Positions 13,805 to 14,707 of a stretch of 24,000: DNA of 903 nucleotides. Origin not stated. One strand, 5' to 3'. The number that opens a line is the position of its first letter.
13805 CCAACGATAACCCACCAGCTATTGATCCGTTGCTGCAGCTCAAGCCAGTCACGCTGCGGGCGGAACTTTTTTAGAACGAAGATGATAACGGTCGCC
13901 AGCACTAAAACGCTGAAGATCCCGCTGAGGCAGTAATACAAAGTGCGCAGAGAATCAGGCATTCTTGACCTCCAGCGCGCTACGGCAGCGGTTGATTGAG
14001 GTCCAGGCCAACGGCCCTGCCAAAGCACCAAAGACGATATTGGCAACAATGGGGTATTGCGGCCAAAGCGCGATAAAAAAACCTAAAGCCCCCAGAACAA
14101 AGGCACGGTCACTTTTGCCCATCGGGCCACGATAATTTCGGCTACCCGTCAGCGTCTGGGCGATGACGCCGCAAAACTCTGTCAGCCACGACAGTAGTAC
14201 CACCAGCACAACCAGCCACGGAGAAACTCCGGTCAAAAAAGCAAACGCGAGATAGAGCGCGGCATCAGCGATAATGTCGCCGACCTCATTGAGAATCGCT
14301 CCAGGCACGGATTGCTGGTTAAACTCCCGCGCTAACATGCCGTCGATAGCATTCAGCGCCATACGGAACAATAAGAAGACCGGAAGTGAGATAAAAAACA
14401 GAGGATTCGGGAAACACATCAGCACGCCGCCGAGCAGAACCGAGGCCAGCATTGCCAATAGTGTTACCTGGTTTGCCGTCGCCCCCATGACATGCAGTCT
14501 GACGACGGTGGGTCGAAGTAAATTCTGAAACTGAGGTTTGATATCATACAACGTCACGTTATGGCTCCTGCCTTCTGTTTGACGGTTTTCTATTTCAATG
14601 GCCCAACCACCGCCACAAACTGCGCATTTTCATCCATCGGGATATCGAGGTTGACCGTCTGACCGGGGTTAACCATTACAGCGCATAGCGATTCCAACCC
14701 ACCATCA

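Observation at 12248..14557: Self-contained accessory phospholipid module: CDP-alcohol phosphatidyltransferase, CdsA paralogue and PlsC paralogue in one tightly coupled operon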

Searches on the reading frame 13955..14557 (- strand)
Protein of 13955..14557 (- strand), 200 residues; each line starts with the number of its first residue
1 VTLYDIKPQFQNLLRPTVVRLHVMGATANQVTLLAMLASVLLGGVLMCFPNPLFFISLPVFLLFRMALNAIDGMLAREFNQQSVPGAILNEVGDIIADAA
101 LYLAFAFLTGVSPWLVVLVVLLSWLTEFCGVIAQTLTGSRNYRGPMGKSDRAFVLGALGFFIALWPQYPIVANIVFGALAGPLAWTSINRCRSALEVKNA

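Call 4: search_protein_families(library=pfam, proteins=[window:13955-14557:-], max_evalue=0.01)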
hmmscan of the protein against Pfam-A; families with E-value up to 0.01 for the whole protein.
window:13955-14557:- (200 aa): 1 family
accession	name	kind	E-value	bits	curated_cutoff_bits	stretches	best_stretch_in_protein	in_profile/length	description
PF01066.26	CDP-OH_P_transf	-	1.2e-09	39.2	22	1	27-171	3-138/152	CDP-alcohol phosphatidyltransferase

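Call 5: search_protein_families(library=ncbifam, proteins=[window:13955-14557:-], max_evalue=0.01)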
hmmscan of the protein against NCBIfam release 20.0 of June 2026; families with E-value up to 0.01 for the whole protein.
window:13955-14557:- (200 aa): 5 families
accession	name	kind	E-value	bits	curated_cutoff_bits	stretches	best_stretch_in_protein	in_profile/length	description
NF040950.1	archin_ph_syn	equivalog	3.8e-20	72.6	180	1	5-179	3-172/191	archaetidylinositol phosphate synthase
NF045883.1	PIPSynth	equivalog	1.3e-12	47.9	170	1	8-111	5-105/197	phosphatidylinositol phosphate synthase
TIGR00560.1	pgsA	equivalog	2.1e-05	25.1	109.1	1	28-126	4-104/183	CDP-diacylglycerol--glycerol-3-phosphate 3-phosphatidyltransferase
NF053678.1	ClpnSynClsA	equivalog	0.0014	18.9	240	1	68-121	43-95/180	cardiolipin synthase ClsA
NF008090.0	PRK10832.1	equivalog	0.0016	18.6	304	1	29-103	4-81/182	CDP-diacylglycerol--glycerol-3-phosphate 3-phosphatidyltransferase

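Call 9: find_homologous_proteins(query=window:13955-14557:-)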
Query window:13955-14557:- (200 aa): 7947 proteins with E <= 0.001 among 8000 candidates; the best 120 are listed.
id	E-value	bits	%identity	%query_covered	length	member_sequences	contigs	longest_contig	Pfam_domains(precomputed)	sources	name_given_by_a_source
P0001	3.2e-125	433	100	100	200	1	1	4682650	PF01066.27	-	-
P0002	5.8e-123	426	99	100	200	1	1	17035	PF01066.27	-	-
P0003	2.6e-112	391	93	100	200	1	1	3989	PF01066.27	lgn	-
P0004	3.1e-112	391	93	100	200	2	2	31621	PF01066.27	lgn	-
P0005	1.5e-111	389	92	100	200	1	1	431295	PF01066.27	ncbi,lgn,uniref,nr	ncbi:CDP-alcohol phosphatidyltransferase family protein [Enterobacter sp. CC120223-11]|uniref:CDP-al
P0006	1.7e-111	388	90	100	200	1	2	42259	PF01066.27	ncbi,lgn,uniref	ncbi:CDP-alcohol phosphatidyltransferase family protein [Enterobacter cloacae complex sp. ESBL7]|uni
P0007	3.3e-111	387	91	100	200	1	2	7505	PF01066.27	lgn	-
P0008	8.2e-111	386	90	100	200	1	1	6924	PF01066.27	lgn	-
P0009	9.7e-111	386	89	100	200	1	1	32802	PF01066.27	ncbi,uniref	ncbi:CDP-alcohol phosphatidyltransferase family protein [Enterobacter sp. PTB]|uniref:CDP-alcohol ph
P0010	1.6e-110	385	92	100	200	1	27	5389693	PF01066.27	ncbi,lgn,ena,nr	ncbi:membrane protein [Raoultella planticola]|nr:membrane protein [Raoultella planticola]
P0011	3.5e-110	384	91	100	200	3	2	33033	PF01066.27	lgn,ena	-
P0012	4.8e-110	384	91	100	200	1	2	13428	PF01066.27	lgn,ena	-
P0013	5.3e-110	384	91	100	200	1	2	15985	PF01066.27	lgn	-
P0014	5.3e-110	384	91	100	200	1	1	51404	PF01066.27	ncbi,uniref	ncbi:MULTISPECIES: CDP-alcohol phosphatidyltransferase family protein [Enterobacterales]|uniref:CDP-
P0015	6.1e-110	383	91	100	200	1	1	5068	PF01066.27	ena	-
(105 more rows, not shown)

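Call 24: search_solved_structures(query=window:13955-14557:-, max_evalue=0.01, show_alignments=2)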
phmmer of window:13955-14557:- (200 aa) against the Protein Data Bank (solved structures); distinct sequences matched with E-value up to 0.01: 2.
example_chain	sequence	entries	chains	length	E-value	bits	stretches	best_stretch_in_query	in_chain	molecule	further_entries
6h53_A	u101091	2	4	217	0.0002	24.3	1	10-153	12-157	CDP-diacylglycerol--inositol 3-phosphatidyltransferase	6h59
6h5a_A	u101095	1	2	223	0.00021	24.2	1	10-153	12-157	CDP-diacylglycerol--inositol 3-phosphatidyltransferase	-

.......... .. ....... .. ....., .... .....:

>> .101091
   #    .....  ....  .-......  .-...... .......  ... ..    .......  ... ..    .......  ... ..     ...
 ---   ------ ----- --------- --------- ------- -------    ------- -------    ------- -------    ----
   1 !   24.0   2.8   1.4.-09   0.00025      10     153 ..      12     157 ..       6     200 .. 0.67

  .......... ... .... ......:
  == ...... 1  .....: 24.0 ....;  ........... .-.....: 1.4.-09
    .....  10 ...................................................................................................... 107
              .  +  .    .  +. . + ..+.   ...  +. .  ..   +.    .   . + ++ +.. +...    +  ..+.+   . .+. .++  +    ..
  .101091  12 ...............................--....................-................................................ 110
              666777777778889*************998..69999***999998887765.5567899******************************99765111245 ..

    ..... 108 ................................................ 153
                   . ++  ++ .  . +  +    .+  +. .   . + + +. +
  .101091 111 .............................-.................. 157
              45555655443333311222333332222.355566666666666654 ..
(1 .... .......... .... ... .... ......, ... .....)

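Call 40: find_encoding_contigs(protein=P0002, flank=8000, max_places=4)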
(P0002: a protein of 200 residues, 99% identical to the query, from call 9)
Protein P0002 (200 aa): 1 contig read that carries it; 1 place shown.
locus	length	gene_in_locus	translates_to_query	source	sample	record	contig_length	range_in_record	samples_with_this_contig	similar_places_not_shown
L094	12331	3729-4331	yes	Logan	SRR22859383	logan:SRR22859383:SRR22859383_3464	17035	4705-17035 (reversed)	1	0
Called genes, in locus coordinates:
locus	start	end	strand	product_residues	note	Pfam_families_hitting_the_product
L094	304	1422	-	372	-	PF13477:Glyco_trans_4_2 (weak), PF13439:Glyco_transf_4, PF13579:Glyco_trans_4_4, PF00534:Glycos_transf_1, PF13692:Glyco_trans_1_4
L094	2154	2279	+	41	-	-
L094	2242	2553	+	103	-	PF12728:HTH_17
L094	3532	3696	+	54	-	-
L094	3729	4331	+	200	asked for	PF01066:CDP-OH_P_transf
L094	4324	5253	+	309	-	PF01148:CTP_transf_1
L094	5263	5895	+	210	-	PF01553:Acyltransferase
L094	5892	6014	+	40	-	-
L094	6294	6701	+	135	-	-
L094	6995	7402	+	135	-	PF05280:FlhC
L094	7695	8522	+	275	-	PF03123:CAT_RBD, PF00874:PRD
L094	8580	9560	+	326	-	PF00367:PTS_EIIB, PF25917:BSH_RND (faint), PF00358:PTS_EIIA_1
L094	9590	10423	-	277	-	-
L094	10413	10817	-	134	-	PF22470:Histone_HNS_N, PF00816:Histone_HNS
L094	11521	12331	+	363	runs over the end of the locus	PF00724:Oxidored_FMN, PF01207:Dus (weak)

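Call 49: search_solved_structures(query=A2, max_evalue=0.01, show_alignments=3)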
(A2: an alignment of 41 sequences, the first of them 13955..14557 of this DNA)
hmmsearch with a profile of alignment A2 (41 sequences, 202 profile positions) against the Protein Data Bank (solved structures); distinct sequences matched with E-value up to 0.01: 11.
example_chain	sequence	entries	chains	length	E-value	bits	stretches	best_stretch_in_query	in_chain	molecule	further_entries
6h53_A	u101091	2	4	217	7.6e-11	45.2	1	9-195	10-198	CDP-diacylglycerol--inositol 3-phosphatidyltransferase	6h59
6h5a_A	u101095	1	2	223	8.3e-11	45.1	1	9-195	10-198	CDP-diacylglycerol--inositol 3-phosphatidyltransferase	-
6wm5_A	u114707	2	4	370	6.5e-08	35.6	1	9-139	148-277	AfCTD-Phosphatidylinositol-phosphate synthase (PIPS) fusion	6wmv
4o6m_A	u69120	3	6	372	2e-07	34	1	19-129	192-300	AF2299, a CDP-alcohol phosphotransferase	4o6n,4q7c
5d91_A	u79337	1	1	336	3.7e-07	33.1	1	11-199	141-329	AF2299 protein,Phosphatidylinositol synthase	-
5d92_D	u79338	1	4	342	4.3e-07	32.9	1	11-199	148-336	AF2299 protein,Phosphatidylinositol synthase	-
8gyw_B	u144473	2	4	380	7.6e-07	32.1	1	25-109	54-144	Choline/ethanolaminephosphotransferase 1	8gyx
8ero_A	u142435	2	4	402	1.5e-06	31.1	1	28-105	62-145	Cholinephosphotransferase 1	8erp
9uet_A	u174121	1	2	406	2.1e-06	30.7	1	27-103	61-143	Cholinephosphotransferase 1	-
8ul9_A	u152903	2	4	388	1.6e-05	27.8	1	13-130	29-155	Cholinephosphotransferase 1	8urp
8urt_A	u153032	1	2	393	1.7e-05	27.7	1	13-130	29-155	Cholinephosphotransferase 1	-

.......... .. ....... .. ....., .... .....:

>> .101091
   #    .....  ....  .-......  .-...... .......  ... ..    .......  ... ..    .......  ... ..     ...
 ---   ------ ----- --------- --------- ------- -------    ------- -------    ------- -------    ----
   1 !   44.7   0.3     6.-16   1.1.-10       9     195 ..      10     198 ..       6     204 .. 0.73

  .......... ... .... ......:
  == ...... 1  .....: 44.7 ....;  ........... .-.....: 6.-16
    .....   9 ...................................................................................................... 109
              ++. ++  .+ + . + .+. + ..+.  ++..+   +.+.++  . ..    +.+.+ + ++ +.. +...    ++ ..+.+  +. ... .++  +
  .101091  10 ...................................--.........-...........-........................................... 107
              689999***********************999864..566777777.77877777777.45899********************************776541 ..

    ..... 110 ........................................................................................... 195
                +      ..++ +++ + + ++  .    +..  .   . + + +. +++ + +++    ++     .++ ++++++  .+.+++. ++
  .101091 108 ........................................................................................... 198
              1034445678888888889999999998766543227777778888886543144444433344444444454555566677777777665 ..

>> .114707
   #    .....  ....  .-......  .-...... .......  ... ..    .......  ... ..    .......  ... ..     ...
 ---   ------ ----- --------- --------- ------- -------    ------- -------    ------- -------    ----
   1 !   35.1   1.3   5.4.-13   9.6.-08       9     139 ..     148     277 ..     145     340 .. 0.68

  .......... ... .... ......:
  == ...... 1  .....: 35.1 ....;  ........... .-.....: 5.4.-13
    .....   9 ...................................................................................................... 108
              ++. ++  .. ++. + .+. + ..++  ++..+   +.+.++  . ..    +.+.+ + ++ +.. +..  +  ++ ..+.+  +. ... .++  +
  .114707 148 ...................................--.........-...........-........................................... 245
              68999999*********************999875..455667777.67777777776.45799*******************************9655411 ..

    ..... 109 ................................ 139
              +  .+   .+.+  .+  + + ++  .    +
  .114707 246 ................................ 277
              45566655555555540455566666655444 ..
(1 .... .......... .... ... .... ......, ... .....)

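Call 55: predict_structure(alignment_id=A2)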
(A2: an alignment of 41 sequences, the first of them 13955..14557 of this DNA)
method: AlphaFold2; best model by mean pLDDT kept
length: 200 residues; sequences in the alignment: 41
mean_pLDDT: 91.3   pTM: 0.85
mean pLDDT of the five models: 91.3, 90.9, 89.7, 89.5, 88.8
residues with pLDDT >= 90: 146; 70-90: 46; 50-70: 8; < 50: 0
segments of 3 or more residues with pLDDT < 50: none
pLDDT, mean of each block of 10 residues (from residue 1): 72 95 96 97 98 96 94 94 89 93 97 98 91 80 86 96 92 96 94 74
secondary structure, 60 per line:
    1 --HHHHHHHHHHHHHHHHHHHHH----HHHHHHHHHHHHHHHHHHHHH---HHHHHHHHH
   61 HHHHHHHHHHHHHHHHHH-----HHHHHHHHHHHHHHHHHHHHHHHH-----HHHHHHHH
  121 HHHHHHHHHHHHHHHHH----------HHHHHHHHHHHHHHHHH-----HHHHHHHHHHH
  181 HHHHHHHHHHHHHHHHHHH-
elements in order: H3-23 H28-48 H52-78 H84-107 H113-137 H148-164 H170-199

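Call 59: fold_search(model_id=the predicted structure, library=pdb)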
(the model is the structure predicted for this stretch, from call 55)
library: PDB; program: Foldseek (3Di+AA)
matches with E <= 10: 201; with E <= 0.001: 18
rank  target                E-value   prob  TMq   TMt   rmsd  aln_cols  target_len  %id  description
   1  6h59_A                4.5e-05  1.00  0.72  0.72   3.3       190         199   19  Crystal structure of Mycobacterium tuberculosis phosphatidylinositol phosphate synthase (PgsA1) with CDP-DAG bound (released 2019-05-15)
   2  6h59_B                7.5e-05  1.00  0.72  0.74   3.3       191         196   19  Crystal structure of Mycobacterium tuberculosis phosphatidylinositol phosphate synthase (PgsA1) with CDP-DAG bound (released 2019-05-15)
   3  6wmv_A                7.8e-05  1.00  0.78  0.48   3.3       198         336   19  Structure of a phosphatidylinositol-phosphate synthase (PIPS) from Mycobacterium kansasii with evidence of substrate b (released 2020-05-27)
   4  6wm5_A                8.6e-05  1.00  0.77  0.47   2.9       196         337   19  Structure of a phosphatidylinositol-phosphate synthase (PIPS) from Mycobacterium kansasii (released 2020-05-27)
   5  6h5a_B                1.2e-04  1.00  0.71  0.68   3.4       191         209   20  Crystal structure of Mycobacterium tuberculosis phosphatidylinositol phosphate synthase (PgsA1) in complex with mangan (released 2019-05-15)
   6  6h5a_A                1.4e-04  1.00  0.78  0.75   3.0       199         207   18  Crystal structure of Mycobacterium tuberculosis phosphatidylinositol phosphate synthase (PgsA1) in complex with mangan (released 2019-05-15)
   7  6wm5_C                2.0e-04  1.00  0.76  0.47   4.8       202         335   19  Structure of a phosphatidylinositol-phosphate synthase (PIPS) from Mycobacterium kansasii (released 2020-05-27)
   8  5d92_A                2.1e-04  1.00  0.76  0.47   3.2       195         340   18  Structure of a phosphatidylinositolphosphate (PIP) synthase from Renibacterium Salmoninarum (released 2015-11-04)
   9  5d91                  2.5e-04  1.00  0.77  0.48   3.1       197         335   20  Structure of a phosphatidylinositolphosphate (PIP) synthase from Renibacterium Salmoninarum (released 2015-11-11)
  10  6h53_B                2.7e-04  1.00  0.72  0.75   3.3       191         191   20  Crystal structure of Mycobacterium tuberculosis phosphatidylinositol phosphate synthase (PgsA1) in apo form (released 2019-05-15)
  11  5d92_B                2.8e-04  1.00  0.76  0.47   3.2       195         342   21  Structure of a phosphatidylinositolphosphate (PIP) synthase from Renibacterium Salmoninarum (released 2015-11-04)
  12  4o6m_A                3.1e-04  1.00  0.71  0.45   3.5       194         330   18  Structure of AF2299, a CDP-alcohol phosphotransferase (CMP-bound) (released 2014-05-14)
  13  6h53_A                3.3e-04  1.00  0.70  0.73   3.6       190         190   20  Crystal structure of Mycobacterium tuberculosis phosphatidylinositol phosphate synthase (PgsA1) in apo form (released 2019-05-15)
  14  6wmv_C                3.6e-04  1.00  0.76  0.47   3.2       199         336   18  Structure of a phosphatidylinositol-phosphate synthase (PIPS) from Mycobacterium kansasii with evidence of substrate b (released 2020-05-27)
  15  4o6n_A                3.7e-04  1.00  0.68  0.42   2.8       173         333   18  Structure of AF2299, a CDP-alcohol phosphotransferase (CDP-bound) (released 2014-05-14)
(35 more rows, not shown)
